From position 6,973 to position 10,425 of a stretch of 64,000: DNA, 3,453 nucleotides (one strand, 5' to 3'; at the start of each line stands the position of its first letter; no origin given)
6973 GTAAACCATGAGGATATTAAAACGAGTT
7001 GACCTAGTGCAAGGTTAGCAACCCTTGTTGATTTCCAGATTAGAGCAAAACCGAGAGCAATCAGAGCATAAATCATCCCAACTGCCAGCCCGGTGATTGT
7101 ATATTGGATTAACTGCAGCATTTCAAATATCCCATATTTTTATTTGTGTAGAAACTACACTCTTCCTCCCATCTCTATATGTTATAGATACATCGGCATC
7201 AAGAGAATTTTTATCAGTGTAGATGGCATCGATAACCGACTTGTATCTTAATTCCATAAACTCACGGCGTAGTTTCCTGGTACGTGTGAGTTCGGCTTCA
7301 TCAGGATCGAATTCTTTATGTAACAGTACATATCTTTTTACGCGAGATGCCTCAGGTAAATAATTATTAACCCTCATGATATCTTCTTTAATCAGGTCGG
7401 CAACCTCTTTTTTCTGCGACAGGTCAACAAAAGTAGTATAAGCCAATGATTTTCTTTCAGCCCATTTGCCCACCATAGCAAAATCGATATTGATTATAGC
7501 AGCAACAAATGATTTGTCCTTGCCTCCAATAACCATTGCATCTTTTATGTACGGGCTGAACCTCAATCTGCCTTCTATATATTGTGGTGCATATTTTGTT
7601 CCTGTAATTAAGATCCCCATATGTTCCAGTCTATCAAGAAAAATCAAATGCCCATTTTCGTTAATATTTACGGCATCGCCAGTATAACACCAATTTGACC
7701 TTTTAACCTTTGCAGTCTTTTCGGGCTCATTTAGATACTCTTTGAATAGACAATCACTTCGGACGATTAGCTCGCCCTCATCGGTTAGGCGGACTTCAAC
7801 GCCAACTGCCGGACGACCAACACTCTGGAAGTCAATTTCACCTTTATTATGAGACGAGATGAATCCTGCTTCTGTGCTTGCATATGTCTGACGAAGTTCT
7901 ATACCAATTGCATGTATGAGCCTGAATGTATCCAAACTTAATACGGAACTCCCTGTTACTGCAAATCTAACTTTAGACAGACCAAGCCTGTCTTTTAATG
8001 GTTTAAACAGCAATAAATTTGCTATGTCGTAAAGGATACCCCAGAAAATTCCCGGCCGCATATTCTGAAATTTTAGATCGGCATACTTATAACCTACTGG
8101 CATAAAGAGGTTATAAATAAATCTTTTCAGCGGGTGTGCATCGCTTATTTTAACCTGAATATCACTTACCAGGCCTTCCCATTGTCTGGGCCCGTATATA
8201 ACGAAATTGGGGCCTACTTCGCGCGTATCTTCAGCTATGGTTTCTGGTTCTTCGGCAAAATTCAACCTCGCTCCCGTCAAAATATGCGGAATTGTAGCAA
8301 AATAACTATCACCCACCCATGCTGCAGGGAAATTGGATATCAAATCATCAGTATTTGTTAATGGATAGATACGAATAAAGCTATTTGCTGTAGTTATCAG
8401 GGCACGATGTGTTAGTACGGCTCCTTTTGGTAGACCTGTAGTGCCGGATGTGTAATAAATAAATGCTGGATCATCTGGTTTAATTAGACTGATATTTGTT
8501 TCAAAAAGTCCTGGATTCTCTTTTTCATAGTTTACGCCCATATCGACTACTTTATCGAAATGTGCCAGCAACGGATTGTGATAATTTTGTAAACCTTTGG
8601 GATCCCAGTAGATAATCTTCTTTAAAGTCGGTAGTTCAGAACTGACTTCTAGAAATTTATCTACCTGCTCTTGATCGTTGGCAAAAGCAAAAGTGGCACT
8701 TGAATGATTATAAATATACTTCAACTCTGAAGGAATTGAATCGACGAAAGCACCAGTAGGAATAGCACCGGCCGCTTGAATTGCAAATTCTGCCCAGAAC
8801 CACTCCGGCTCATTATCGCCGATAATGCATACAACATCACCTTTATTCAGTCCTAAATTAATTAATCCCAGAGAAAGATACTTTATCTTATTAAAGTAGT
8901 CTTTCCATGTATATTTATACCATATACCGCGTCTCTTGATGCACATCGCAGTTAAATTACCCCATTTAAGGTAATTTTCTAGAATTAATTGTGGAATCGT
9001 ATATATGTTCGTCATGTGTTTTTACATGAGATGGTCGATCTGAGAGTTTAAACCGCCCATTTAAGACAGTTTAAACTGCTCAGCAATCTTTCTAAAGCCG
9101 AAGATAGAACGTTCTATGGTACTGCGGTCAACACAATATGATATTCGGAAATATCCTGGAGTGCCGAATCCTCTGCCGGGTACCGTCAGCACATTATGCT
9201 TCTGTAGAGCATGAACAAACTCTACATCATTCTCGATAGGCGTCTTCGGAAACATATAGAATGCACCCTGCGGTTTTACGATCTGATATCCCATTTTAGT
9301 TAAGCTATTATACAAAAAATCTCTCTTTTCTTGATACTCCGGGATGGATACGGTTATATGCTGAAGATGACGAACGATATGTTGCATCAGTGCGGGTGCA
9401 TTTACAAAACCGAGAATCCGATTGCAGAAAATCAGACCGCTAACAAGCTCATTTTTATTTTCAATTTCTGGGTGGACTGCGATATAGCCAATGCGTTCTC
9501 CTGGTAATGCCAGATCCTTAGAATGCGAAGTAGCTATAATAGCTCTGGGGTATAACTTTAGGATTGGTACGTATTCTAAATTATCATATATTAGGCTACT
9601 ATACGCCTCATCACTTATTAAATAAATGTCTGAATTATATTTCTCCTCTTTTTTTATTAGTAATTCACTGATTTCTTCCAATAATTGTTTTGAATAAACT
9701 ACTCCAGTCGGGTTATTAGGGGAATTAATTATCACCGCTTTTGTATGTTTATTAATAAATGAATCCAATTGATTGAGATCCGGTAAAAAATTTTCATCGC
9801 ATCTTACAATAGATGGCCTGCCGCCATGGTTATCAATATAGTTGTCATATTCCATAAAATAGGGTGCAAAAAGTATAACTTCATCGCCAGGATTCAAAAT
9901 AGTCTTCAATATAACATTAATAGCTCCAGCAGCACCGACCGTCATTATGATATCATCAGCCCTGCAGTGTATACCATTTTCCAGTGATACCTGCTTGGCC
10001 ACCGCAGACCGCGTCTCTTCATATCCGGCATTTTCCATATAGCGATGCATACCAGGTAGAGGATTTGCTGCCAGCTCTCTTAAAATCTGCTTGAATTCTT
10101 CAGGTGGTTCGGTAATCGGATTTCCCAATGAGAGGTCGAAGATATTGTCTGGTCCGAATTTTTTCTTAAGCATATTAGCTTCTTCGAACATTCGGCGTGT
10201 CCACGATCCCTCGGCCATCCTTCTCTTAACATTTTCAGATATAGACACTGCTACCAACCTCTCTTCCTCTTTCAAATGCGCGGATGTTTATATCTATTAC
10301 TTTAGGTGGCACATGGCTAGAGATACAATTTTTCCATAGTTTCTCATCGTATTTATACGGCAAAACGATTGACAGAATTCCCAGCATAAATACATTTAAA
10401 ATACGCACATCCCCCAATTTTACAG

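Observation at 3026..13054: Ten-kb operon combining a Liv-type importer, AMP-forming CoA ligase, aminotransferase, IorAB and a GYD protein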

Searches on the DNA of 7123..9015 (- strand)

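Call 92: search_with_rna_model(model_id=R1, sources=[L001, L004, L007, L009, L010, L011, L012, L014, L015, L016, L017, L018, L019, L020, L021, L022, L023, L024, L025, L026, L028, L029, L030, L031, L032, L033, L034, L035, L036, L037, L038, L039, L040, L041, L042, L043, L044, L045, L046, L047, L048, L049, L050, L051, L052, L053, L054, L055, L056, L057, L058, L059, L060, L061, L062, L063, L064, L065, L066, L067, L068, L069, L070, L071, L072, L073, L074, L075, L076, L077, L078, L079, L080, L081, L082, L083, L084, L085, L086, L087, L088, L089, L090, L091, L092, L093, L094], max_evalue=0.01)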
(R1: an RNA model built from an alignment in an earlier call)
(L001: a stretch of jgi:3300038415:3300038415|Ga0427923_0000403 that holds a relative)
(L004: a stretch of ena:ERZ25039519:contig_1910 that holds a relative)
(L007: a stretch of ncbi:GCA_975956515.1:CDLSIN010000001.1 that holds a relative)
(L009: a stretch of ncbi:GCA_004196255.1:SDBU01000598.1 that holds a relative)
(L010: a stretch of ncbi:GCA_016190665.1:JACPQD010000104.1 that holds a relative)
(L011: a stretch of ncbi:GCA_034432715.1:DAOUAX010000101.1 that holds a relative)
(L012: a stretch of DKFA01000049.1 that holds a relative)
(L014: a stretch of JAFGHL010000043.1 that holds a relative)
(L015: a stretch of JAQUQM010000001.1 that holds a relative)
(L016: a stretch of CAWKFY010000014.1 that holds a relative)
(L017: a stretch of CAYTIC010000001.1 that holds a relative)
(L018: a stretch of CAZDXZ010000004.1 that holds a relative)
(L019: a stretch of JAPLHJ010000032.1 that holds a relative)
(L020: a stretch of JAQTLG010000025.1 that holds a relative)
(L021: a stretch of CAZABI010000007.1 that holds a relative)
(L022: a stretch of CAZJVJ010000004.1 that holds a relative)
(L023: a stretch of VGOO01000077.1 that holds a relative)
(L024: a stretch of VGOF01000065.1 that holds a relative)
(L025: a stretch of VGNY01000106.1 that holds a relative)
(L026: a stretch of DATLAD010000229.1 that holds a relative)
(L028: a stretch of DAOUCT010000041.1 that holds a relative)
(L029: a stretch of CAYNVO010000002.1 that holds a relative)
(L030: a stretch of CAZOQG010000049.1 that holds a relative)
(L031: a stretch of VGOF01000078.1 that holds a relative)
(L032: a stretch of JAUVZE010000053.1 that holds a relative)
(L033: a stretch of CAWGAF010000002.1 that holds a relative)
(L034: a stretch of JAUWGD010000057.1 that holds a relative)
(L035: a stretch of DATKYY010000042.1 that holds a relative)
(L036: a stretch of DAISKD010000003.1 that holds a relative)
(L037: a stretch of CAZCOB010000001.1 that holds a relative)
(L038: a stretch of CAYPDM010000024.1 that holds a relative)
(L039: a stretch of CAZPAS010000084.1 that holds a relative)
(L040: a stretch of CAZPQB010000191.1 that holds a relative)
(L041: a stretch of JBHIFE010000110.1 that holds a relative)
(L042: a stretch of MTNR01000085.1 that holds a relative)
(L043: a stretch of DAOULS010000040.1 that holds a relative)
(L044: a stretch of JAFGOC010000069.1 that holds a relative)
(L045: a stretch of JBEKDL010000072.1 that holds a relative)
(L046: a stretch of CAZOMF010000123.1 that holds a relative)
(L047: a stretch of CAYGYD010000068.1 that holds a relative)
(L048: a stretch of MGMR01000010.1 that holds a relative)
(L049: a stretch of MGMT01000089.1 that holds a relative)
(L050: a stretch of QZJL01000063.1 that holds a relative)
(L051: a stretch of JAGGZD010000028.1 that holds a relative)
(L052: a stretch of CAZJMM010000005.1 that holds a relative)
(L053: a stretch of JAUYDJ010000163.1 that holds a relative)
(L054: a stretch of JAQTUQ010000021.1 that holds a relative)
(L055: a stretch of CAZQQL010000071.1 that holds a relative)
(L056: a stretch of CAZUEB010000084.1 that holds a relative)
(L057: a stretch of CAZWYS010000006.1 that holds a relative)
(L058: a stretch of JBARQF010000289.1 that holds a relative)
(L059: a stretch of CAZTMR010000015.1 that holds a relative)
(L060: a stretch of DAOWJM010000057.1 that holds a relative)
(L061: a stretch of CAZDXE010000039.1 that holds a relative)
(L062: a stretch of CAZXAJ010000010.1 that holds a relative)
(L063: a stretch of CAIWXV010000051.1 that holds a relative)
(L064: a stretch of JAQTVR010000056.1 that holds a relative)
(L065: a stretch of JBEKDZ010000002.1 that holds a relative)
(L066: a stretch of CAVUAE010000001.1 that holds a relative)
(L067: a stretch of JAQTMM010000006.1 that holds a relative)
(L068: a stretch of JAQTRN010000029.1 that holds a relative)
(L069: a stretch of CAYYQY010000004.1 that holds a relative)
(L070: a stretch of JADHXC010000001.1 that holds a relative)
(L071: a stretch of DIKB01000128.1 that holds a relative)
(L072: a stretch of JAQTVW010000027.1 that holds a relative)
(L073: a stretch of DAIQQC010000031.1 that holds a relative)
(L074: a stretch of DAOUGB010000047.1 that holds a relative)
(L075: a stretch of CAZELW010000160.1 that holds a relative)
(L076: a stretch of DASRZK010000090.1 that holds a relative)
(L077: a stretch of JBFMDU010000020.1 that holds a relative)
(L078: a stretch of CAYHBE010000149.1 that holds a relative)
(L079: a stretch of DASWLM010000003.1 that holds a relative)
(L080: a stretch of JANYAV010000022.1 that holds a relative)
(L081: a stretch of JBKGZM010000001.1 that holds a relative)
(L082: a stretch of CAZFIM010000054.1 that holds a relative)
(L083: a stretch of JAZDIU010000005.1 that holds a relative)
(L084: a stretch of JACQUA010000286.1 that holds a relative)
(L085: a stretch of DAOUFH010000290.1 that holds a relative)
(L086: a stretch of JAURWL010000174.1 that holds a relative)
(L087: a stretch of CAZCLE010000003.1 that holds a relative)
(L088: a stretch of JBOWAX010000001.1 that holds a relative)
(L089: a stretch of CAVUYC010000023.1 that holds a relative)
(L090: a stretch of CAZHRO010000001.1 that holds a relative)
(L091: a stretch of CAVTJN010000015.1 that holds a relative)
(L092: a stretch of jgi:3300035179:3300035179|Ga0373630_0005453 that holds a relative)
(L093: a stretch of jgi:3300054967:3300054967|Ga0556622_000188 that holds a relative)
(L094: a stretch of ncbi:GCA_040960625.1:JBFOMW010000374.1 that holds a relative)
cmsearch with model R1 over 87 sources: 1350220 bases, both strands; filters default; matches with E-value up to 0.01: 65.
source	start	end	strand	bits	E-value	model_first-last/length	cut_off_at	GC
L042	9845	9934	+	58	1.5e-12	1-92/92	no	0.51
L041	303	372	+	56.4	4.2e-12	1-92/92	no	0.41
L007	5759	5826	+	55.8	6.3e-12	1-92/92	no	0.53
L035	2629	2714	+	55.3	9e-12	1-92/92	no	0.47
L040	1209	1296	+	54.9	1.1e-11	1-92/92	no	0.47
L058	5756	5825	+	54.8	1.2e-11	1-92/92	no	0.51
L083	5864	5958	+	54.7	1.3e-11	1-92/92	no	0.47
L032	2759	2845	+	54.6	1.4e-11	1-92/92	no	0.44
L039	2703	2784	+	54.5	1.4e-11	1-92/92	no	0.48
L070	9806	9937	+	54.1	1.9e-11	1-92/92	no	0.52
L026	6367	6436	+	53.8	2.2e-11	1-92/92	no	0.51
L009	1301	1373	+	53.2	3.4e-11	1-92/92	no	0.51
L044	213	290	+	51.9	7.7e-11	1-92/92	no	0.44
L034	441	584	+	51.7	8.6e-11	1-92/92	no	0.42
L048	9826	9961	+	51.3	1.2e-10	1-92/92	no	0.47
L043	9833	9915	+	51.1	1.3e-10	1-92/92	no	0.51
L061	7646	7731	+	51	1.4e-10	1-92/92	no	0.43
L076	958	1027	+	50.9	1.5e-10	1-92/92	no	0.5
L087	9784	9866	+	50.3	2.1e-10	1-92/92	no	0.39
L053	2110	2196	+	50.1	2.5e-10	1-92/92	no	0.48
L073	9821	9911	+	49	5.1e-10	1-92/92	no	0.43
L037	9839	9905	+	48.9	5.3e-10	1-92/92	no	0.43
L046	1051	1113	+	48.9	5.4e-10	1-92/92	no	0.57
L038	9839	9902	+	48.5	6.8e-10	1-92/92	no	0.48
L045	9837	9921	+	48.5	7e-10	1-92/92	no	0.48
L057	9798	9869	+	47.9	1e-09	1-92/92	no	0.43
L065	9831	9917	+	47.9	1e-09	1-92/92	no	0.49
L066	9694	9780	+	47.7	1.2e-09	1-92/92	no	0.47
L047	427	519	+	47.6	1.2e-09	1-92/92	no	0.47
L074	9842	9927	+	47.3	1.5e-09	1-92/92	no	0.48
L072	9826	9904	+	47.1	1.6e-09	1-92/92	no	0.54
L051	4897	4975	+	47.1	1.7e-09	1-92/92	no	0.38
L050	9852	9970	+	45.1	6.1e-09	1-92/92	no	0.53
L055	9817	9891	+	45.1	6.2e-09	1-92/92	no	0.56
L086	7140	7227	+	44.4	9.5e-09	1-92/92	no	0.5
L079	9723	9810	+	43.7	1.5e-08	1-92/92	no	0.51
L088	9851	9926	+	42.9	2.4e-08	1-92/92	no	0.49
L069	9821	9886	+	42.4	3.4e-08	1-92/92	no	0.44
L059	9810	9887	+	42.3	3.6e-08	1-92/92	no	0.58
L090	2428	2515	+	41.7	5.5e-08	1-92/92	no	0.44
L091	9825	9905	+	40.8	9.5e-08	1-92/92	no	0.59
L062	6181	6275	+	40.6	1.1e-07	1-92/92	no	0.42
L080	230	296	+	39.7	1.9e-07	1-92/92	no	0.55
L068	1496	1570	+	38.4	4.6e-07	1-92/92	no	0.45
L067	8946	9008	+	38.2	5.1e-07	1-92/92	no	0.48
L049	428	513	+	36.1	2e-06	1-92/92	no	0.42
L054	9781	9858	+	36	2.1e-06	1-92/92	no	0.49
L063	9798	9877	+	35.8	2.4e-06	1-92/92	no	0.43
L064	4659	4747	+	35.6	2.8e-06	1-92/92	no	0.47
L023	3303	3426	+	33.6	9.8e-06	1-92/92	no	0.48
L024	4801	4924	+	33.6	9.8e-06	1-92/92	no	0.48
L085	564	639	+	32.6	1.9e-05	1-92/92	no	0.57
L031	689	812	+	32.6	1.9e-05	1-92/92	no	0.52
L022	9127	9248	+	28.3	0.00029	1-92/92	no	0.45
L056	1788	1917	+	27.6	0.00047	1-92/92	no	0.52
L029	9666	9795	+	25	0.0025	1-92/92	no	0.53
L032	2850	2884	+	24.6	0.0032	48-82/92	no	0.6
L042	9815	9902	-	23.8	0.0054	1-92/92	no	0.56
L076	1047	1081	+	23.8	0.0055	48-82/92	no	0.49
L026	6468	6497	+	23.6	0.0062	53-82/92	no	0.5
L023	3381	3444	-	23.5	0.0064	1-92/92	no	0.5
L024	4879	4942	-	23.5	0.0064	1-92/92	no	0.5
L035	2648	2671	-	23.4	0.0069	20-43/92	no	0.83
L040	1300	1336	+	23.2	0.0079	47-82/92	no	0.43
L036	9831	9947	+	23.2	0.0082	1-92/92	no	0.49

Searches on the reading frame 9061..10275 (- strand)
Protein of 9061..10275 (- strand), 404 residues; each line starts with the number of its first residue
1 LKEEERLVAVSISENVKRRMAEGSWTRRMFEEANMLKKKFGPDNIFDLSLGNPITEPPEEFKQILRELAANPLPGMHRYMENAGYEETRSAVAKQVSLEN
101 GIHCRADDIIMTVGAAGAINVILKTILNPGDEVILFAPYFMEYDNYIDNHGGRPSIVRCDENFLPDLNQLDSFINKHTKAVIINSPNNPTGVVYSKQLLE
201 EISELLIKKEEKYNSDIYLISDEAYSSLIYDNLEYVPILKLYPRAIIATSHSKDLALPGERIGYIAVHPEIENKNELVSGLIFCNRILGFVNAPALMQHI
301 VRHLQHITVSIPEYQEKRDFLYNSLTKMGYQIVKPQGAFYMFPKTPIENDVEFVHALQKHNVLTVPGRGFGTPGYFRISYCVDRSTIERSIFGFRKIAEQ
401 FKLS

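Call 3: search_protein_families(library=pfam, proteins=[window:9061-10275:-])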
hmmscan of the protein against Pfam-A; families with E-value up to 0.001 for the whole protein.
window:9061-10275:- (404 aa): 3 families
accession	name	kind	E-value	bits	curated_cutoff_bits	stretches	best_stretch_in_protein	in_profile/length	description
PF00155.27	Aminotran_1_2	-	9.4e-57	193.3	19.7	1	44-389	2-356/361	Aminotransferase class I and II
PF00266.25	Aminotran_5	-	1.9e-07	30.8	21.5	1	61-195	19-157/371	Aminotransferase class-V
PF01053.26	Cys_Met_Meta_PP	-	0.00015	20.9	27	1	88-193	47-153/381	Cys/Met metabolism PLP-dependent enzyme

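Call 4: search_protein_families(library=ncbifam, proteins=[window:9061-10275:-])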
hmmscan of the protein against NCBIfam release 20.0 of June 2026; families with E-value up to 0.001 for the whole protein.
window:9061-10275:- (404 aa): 79 families (the best 25 are shown)
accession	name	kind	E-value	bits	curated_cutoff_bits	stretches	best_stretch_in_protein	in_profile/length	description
NF005305.0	PRK06836.1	equivalog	6.4e-167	555.8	376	1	11-402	2-395/396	pyridoxal phosphate-dependent aminotransferase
NF041091.1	asp_aminotase_Arch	equivalog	5e-66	223.1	550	1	24-391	10-368/376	aspartate aminotransferase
NF041364.1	GntC_guanitoxin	equivalog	2.4e-65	220.8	415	1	47-391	2-350/356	guanitoxin biosynthesis PLP-dependent (S)-gamma-hydroxy-L-arginine cyclodehydratase GntC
NF004975.0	PRK06348.1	equivalog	9.1e-55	186.2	549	1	28-390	16-375/384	pyridoxal phosphate-dependent aminotransferase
NF005817.0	PRK07683.1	equivalog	1.8e-53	181.7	575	1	42-391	27-374/387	aminotransferase A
NF005744.0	PRK07568.1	subfamily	3.3e-52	177.6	389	1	22-394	11-386/398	pyridoxal phosphate-dependent aminotransferase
NF006230.0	PRK08363.1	equivalog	9e-51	172.9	534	1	43-388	30-382/398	alanine aminotransferase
NF005588.0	PRK07309.1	equivalog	1.4e-49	169.1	576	1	44-391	31-379/391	pyridoxal phosphate-dependent aminotransferase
NF005816.0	PRK07682.1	equivalog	6.4e-47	160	620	1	75-397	58-382/390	aminotransferase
NF004621.0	PRK05957.1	equivalog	8.8e-47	159.7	498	1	49-383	31-368/389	pyridoxal phosphate-dependent aminotransferase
NF004769.0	PRK06107.1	equivalog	3e-45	154.7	617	1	34-391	26-391/402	aspartate transaminase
NF006229.0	PRK08361.1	equivalog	2.1e-44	152.1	624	1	24-387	20-377/391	aspartate aminotransferase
TIGR01265.1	tyr_nico_aTase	subfamily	9.7e-44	149.9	292.45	1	34-390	21-391/403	tyrosine/nicotianamine family aminotransferase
TIGR01264.1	tyr_amTase_E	equivalog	7.8e-43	146.8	474.25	1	37-391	24-392/403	tyrosine transaminase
NF005855.0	PRK07777.1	equivalog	3.2e-42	145.2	553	1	29-371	17-356/391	pyridoxal phosphate-dependent aminotransferase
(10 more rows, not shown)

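Call 12: search_solved_structures(query=window:9061-10275:-, max_evalue=1e-20)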
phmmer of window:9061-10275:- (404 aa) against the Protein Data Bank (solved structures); distinct sequences matched with E-value up to 1e-20: 31.
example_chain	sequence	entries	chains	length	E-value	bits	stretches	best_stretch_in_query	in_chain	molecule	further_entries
3ele_A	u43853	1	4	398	2.7e-86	293.2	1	23-401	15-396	Amino Transferase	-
1b5o_A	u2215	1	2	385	2.7e-48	168.1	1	41-397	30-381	PROTEIN (ASPARTATE AMINOTRANSFERASE)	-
1b5p_A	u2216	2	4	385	4.6e-48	167.3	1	41-397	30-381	PROTEIN (ASPARTATE AMINOTRANSFERASE) | ASPARTATE AMINOTRANSFERASE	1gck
1bkg_A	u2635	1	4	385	5.1e-48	167.2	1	41-397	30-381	ASPARTATE AMINOTRANSFERASE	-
5bj3_A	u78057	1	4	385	5.6e-48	167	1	41-397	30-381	PROTEIN (ASPARTATE AMINOTRANSFERASE)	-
1gc3_A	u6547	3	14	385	5.7e-48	167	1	41-397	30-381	ASPARTATE AMINOTRANSFERASE | PROTEIN (ASPARTATE AMINOTRANSFERASE)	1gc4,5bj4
1bjw_A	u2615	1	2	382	6.6e-48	166.8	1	41-396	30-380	ASPARTATE AMINOTRANSFERASE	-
1o4s_A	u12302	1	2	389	4e-45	157.7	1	16-387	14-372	Aspartate aminotransferase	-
1gd9_A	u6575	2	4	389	7.9e-42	146.8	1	40-402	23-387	ASPARTATE AMINOTRANSFERASE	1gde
1dju_A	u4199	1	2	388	8e-42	146.8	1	40-402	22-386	AROMATIC AMINOTRANSFERASE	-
1xi9_A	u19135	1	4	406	1.1e-41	146.4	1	44-398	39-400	putative transaminase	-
1j32_A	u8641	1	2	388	8.4e-40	140.1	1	45-395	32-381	aspartate aminotransferase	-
5wmk_A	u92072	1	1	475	2.5e-38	135.3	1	56-401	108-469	Bifunctional aspartate aminotransferase and glutamate/aspartate-prephenate aminotransferas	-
5wmh_A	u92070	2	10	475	3.3e-38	134.9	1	56-401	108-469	Bifunctional aspartate aminotransferase and glutamate/aspartate-prephenate aminotransferas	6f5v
5wmi_A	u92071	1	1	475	3.4e-38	134.8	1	56-401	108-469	Bifunctional aspartate aminotransferase and glutamate/aspartate-prephenate aminotransferas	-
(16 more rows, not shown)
